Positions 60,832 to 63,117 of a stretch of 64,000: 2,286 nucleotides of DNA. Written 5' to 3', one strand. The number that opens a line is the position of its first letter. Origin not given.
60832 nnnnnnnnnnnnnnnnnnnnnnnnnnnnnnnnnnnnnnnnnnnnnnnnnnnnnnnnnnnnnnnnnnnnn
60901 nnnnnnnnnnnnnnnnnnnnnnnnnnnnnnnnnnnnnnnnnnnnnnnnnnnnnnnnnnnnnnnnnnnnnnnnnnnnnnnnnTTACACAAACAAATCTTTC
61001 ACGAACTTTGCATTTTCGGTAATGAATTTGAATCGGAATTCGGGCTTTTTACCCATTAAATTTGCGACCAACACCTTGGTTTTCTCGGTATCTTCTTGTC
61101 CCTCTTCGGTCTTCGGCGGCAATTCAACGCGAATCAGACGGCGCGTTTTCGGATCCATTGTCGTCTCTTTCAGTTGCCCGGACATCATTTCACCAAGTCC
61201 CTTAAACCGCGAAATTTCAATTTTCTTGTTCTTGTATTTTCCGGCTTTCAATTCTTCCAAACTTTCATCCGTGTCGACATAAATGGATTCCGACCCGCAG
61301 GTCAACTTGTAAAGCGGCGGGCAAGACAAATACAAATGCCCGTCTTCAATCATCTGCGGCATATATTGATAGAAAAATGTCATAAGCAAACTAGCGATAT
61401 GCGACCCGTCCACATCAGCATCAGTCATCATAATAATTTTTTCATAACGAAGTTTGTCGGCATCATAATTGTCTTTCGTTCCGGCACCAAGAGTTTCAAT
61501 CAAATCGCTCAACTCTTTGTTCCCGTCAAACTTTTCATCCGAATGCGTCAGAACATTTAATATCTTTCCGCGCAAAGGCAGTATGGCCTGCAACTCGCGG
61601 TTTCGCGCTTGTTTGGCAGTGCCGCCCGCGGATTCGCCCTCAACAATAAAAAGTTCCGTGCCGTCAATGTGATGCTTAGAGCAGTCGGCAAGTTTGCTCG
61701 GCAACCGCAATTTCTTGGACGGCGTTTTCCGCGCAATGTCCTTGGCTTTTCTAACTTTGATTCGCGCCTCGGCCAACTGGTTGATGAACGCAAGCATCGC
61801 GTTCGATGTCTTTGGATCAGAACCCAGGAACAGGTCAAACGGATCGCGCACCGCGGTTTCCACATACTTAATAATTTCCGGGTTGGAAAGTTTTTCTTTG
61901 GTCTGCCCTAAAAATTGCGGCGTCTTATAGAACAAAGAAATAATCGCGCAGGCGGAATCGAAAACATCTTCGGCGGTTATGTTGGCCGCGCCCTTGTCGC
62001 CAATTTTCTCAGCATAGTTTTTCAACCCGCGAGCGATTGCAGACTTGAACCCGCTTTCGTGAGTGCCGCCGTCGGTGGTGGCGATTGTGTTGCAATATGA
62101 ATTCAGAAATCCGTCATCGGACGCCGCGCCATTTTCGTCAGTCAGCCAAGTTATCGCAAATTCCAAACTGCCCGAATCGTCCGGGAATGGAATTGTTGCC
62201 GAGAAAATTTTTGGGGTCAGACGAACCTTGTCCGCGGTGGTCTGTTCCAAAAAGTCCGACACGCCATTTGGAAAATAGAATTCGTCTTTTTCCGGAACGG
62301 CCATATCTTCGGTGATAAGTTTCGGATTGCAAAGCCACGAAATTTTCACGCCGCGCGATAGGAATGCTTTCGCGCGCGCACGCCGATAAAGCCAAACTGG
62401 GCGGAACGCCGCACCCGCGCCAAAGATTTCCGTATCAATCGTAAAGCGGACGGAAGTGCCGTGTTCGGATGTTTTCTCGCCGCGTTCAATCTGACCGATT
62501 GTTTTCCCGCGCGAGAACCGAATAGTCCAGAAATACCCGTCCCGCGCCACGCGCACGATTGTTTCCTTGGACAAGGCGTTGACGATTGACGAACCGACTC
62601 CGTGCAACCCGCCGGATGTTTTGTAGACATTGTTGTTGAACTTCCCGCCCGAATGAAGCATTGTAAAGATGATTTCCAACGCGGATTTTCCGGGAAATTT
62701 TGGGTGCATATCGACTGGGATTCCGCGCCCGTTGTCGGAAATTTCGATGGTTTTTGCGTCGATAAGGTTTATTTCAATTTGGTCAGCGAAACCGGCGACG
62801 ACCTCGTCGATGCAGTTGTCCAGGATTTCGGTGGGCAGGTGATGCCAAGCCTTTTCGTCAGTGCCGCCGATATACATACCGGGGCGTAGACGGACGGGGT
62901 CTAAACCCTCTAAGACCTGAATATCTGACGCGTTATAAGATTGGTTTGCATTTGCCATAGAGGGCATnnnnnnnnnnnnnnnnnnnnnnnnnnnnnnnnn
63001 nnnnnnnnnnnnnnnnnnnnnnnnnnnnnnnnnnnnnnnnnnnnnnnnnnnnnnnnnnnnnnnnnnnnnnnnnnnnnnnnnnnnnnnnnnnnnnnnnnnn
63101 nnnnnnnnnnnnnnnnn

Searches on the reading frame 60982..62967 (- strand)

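Call 9: search_protein_families(library=pfam, proteins=[window:60982-62967:-], max_evalue=0.001)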
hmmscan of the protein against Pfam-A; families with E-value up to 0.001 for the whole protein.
window:60982-62967:- (661 aa): 4 families
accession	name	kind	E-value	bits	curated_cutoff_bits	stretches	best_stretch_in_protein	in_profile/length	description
PF00204.31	DNA_gyraseB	-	2.5e-39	135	27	1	235-410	1-172/173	DNA gyrase B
PF00986.26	DNA_gyraseB_C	-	3.2e-21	75.7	29.8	1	580-649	1-62/63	DNA gyrase B subunit, carboxyl terminus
PF01751.28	Toprim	-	6.8e-18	65.1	23.1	1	438-545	1-91/96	Toprim domain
PF02518.31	HATPase_c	-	5.2e-15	56.3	26.4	1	37-179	2-109/111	Histidine kinase-, DNA gyrase B-, and HSP90-like ATPase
